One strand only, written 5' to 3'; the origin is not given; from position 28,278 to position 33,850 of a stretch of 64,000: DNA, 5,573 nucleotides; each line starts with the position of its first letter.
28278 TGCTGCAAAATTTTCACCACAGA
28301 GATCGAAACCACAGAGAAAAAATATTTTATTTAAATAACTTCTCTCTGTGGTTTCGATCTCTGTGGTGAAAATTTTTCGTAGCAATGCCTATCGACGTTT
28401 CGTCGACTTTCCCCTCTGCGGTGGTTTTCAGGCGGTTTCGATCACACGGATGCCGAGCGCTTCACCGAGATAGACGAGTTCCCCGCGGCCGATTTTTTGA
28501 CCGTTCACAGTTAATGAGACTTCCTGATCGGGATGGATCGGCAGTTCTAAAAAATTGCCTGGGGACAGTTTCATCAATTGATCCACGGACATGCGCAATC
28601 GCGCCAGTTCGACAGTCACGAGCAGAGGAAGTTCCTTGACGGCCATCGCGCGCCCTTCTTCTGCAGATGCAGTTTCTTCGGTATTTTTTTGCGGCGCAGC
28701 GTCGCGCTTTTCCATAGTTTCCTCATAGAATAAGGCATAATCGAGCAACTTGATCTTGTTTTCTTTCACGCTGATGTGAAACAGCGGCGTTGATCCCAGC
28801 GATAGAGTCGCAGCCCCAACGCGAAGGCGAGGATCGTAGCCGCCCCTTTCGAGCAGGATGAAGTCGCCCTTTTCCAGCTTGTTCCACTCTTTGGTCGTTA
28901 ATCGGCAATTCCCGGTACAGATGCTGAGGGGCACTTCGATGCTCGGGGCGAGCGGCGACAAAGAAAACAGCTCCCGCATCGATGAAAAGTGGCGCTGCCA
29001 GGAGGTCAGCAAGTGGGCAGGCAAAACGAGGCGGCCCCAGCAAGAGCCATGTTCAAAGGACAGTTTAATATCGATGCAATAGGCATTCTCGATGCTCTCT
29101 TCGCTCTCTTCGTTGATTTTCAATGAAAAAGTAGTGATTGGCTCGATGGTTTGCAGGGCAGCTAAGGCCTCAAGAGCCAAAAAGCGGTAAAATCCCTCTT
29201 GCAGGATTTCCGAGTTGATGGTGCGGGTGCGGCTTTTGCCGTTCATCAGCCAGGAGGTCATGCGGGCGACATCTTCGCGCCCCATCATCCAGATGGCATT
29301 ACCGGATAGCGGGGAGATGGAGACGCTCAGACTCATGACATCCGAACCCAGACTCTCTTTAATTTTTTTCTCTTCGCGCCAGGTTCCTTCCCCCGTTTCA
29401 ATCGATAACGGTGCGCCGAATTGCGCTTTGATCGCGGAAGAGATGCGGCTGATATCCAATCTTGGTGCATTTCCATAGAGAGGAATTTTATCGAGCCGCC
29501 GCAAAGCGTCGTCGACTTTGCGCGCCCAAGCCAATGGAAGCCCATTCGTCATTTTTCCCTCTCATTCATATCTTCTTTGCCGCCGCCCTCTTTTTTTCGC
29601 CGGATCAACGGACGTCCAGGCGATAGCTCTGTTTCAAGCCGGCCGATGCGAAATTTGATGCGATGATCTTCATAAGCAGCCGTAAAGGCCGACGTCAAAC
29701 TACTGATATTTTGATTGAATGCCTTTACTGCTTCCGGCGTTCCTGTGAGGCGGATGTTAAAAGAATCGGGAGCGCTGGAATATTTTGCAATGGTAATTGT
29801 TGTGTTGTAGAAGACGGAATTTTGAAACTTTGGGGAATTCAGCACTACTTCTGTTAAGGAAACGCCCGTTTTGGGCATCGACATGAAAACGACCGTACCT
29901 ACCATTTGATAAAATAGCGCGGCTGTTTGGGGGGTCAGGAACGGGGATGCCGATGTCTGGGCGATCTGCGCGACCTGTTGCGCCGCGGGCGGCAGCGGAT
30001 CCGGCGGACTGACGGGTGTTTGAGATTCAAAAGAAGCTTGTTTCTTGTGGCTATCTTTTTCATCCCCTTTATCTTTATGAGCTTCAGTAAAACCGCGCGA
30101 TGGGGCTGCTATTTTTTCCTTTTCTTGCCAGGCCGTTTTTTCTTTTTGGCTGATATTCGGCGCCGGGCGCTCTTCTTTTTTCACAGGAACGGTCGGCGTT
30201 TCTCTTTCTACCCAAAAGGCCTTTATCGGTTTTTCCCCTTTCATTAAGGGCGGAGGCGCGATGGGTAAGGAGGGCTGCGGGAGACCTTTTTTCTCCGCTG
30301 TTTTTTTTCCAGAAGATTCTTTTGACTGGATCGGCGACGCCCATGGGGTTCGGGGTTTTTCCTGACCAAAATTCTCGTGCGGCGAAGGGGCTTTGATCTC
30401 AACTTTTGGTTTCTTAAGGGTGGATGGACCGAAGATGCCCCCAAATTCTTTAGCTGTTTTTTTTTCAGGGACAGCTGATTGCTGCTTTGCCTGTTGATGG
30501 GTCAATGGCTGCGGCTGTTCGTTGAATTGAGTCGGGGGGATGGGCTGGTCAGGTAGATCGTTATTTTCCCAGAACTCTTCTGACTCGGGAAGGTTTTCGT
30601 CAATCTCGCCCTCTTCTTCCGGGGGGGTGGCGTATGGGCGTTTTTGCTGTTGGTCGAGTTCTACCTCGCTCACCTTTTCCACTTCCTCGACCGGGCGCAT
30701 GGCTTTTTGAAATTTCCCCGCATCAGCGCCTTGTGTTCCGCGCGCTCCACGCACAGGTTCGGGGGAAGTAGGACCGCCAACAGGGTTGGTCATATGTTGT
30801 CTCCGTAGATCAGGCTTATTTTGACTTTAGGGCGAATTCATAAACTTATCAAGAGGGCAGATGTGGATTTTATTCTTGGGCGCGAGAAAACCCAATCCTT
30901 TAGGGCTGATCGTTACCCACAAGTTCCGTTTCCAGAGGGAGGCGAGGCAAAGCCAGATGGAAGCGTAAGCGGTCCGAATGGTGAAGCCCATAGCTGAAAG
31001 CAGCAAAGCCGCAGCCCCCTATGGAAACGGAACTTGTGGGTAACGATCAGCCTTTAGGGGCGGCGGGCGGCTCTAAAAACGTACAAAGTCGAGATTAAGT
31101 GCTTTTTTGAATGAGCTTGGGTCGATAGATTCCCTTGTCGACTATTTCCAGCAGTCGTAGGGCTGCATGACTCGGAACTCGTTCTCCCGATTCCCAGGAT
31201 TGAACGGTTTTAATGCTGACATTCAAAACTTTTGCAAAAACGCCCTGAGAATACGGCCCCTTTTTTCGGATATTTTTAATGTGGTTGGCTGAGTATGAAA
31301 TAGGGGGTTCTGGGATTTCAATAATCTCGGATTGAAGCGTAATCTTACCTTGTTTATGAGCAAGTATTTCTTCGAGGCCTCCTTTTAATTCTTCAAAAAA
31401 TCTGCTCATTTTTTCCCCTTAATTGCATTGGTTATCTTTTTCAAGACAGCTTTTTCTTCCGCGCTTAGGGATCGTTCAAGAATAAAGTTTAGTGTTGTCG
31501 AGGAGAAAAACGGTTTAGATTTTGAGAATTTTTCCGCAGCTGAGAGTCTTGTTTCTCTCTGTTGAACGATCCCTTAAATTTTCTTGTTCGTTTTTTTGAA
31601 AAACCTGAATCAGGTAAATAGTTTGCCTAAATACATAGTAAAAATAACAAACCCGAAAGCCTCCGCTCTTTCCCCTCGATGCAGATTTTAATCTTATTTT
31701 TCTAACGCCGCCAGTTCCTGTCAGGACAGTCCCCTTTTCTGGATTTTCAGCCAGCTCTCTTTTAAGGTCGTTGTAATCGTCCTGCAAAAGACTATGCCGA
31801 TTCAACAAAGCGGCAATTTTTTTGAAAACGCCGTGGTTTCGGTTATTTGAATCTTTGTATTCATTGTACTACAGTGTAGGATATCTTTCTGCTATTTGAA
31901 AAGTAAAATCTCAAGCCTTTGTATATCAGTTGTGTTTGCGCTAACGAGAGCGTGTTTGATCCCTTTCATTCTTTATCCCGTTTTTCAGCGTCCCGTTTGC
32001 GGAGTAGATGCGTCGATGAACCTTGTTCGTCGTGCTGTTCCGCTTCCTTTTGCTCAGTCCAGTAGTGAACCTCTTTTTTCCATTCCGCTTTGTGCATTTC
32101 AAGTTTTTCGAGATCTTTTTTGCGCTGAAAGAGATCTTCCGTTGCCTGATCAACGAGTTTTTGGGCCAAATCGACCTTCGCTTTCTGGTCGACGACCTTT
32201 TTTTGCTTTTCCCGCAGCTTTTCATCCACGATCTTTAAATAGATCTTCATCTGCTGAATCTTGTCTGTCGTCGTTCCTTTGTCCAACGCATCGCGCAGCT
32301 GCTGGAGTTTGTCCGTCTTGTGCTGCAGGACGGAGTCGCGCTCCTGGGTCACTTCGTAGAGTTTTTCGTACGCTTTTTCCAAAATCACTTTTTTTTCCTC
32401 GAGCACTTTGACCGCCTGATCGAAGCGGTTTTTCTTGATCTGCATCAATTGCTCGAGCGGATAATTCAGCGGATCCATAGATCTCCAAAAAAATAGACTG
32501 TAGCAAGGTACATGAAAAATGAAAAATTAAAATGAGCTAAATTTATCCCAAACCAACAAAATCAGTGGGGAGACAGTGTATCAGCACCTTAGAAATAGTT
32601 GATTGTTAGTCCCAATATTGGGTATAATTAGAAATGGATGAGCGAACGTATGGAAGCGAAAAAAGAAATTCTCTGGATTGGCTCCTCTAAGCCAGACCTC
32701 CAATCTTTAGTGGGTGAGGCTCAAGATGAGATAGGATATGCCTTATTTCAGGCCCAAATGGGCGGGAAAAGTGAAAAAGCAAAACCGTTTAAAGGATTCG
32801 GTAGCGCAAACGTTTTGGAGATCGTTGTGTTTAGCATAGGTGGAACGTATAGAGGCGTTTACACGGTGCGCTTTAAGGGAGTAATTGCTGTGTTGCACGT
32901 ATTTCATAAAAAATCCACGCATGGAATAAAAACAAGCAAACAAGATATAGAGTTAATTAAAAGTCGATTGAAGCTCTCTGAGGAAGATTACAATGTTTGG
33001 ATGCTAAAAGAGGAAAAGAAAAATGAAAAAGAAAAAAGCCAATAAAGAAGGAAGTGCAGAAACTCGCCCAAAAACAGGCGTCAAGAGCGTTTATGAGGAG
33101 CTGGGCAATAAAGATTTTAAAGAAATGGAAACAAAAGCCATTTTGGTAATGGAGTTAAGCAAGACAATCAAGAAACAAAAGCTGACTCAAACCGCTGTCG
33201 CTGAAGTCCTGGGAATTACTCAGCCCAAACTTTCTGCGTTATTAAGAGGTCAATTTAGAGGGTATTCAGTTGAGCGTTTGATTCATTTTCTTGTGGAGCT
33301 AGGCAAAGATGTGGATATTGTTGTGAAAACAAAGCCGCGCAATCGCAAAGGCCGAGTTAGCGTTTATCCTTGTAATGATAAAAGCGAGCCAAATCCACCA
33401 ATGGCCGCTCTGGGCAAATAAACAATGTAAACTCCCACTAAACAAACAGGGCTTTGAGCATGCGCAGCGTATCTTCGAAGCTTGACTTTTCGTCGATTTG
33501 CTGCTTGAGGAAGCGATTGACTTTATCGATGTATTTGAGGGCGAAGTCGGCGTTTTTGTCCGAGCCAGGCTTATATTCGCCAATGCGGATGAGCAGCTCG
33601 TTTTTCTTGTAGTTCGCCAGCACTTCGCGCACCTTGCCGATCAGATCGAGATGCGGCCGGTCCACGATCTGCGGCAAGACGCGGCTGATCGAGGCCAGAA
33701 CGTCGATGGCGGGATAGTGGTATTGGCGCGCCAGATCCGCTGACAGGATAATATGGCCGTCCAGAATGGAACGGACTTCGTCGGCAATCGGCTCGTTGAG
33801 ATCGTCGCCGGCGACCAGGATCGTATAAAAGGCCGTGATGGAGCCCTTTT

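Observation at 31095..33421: Conserved chlamydial T3SS operon is fragmented: sctO is isolated between two toxin-antitoxin cassettes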

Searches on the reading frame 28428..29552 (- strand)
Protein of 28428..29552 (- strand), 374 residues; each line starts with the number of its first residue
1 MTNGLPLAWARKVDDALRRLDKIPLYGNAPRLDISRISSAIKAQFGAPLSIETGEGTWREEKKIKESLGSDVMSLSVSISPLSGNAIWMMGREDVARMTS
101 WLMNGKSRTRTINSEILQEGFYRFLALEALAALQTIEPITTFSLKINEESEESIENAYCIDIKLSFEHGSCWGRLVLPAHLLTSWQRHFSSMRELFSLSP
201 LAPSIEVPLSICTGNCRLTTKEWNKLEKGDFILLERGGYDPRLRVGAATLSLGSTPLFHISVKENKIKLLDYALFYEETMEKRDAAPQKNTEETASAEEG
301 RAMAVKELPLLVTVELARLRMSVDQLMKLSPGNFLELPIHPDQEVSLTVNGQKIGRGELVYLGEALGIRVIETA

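Call 3: search_protein_families(library=pfam, proteins=[window:28428-29552:-], max_evalue=0.01)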
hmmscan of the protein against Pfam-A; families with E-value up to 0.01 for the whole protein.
window:28428-29552:- (374 aa): 1 family
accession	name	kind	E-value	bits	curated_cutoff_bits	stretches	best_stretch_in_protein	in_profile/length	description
PF01052.25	FliMN_C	-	1.9e-20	73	23.8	1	305-372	3-70/73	Type III flagellar switch regulator (C-ring) FliN C-term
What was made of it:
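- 28428..29552 (-): sctQ (cdsQ), overlapping sctP by 4 nt. PF01052 FliMN_C E 1.9e-20 (call 3).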

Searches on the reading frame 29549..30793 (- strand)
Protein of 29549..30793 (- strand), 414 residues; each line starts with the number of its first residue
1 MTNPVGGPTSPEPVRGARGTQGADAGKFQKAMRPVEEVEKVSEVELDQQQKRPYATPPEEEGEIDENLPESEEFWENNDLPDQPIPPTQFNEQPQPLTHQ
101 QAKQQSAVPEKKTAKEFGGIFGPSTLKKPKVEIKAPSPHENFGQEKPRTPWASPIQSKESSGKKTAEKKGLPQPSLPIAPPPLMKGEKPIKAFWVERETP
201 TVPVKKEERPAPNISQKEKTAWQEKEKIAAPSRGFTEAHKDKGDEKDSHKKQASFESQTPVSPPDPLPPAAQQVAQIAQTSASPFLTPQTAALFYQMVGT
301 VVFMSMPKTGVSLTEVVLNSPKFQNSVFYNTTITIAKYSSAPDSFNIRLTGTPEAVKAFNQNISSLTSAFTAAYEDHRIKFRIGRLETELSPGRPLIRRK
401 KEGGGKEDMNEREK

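Call 3: search_protein_families(library=pfam, proteins=[window:29549-30793:-], max_evalue=0.01)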
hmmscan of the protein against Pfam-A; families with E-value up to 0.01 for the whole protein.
window:29549-30793:- (414 aa): 0 families
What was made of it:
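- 29549..30793 (-): sctP (cdsP-like, 414 aa). No Pfam hit (call 3).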

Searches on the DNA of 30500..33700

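Call 56: search_rna_families(source=window, start=30500, end=33700, threshold=evalue, max_evalue=1)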
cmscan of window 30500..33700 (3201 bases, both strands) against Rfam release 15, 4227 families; matches with E-value up to 1: 1.
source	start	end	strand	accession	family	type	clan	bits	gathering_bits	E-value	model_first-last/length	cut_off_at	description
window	31540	31559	-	RF03092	Ocean-VII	Gene; sRNA;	-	16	53.5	0.27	19-39/41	no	Ocean-VII RNA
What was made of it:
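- Tried and rejected: The best hit was Ocean-VII at 16 bits against a gathering score of 53.5 (call 56).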

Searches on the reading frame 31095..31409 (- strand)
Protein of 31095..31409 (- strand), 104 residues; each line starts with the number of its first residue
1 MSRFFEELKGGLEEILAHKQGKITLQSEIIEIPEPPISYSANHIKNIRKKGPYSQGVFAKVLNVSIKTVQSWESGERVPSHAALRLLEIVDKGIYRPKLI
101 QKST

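Call 3: search_protein_families(library=pfam, proteins=[window:31095-31409:-], max_evalue=0.01)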
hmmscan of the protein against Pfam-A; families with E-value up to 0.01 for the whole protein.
window:31095-31409:- (104 aa): 3 families
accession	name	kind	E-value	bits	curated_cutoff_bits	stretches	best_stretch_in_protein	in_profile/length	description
PF01381.28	HTH_3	-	5.7e-06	26.7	23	1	44-87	1-44/55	Helix-turn-helix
PF13560.12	HTH_31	-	0.0012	19.6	27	1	46-86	8-49/64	Helix-turn-helix domain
PF15731.11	MqsA_antitoxin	-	0.0022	18.5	30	1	40-92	70-122/131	Antitoxin component of bacterial toxin-antitoxin system, MqsA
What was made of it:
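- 31095..31409 (-): Antitoxin of cassette 2 (HTH_3, HigA2/MqsA-like, 104 aa). It is intact and now an orphan. PF01381 E 5.7e-6 (call 3).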

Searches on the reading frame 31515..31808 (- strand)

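Call 3: search_protein_families(library=pfam, proteins=[window:31515-31808:-], max_evalue=0.01)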
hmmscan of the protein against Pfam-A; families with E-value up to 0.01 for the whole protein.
window:31515-31808:- (97 aa): 2 families
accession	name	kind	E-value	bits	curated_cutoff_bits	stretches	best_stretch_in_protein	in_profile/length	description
PF06296.18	RelE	-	5.4e-07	30.3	27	1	33-90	41-97/120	RelE toxin of RelE / RelB toxin-antitoxin system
PF05973.20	Gp49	-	0.00031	21.2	23.9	1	23-75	26-75/90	Phage derived protein Gp49-like (DUF891)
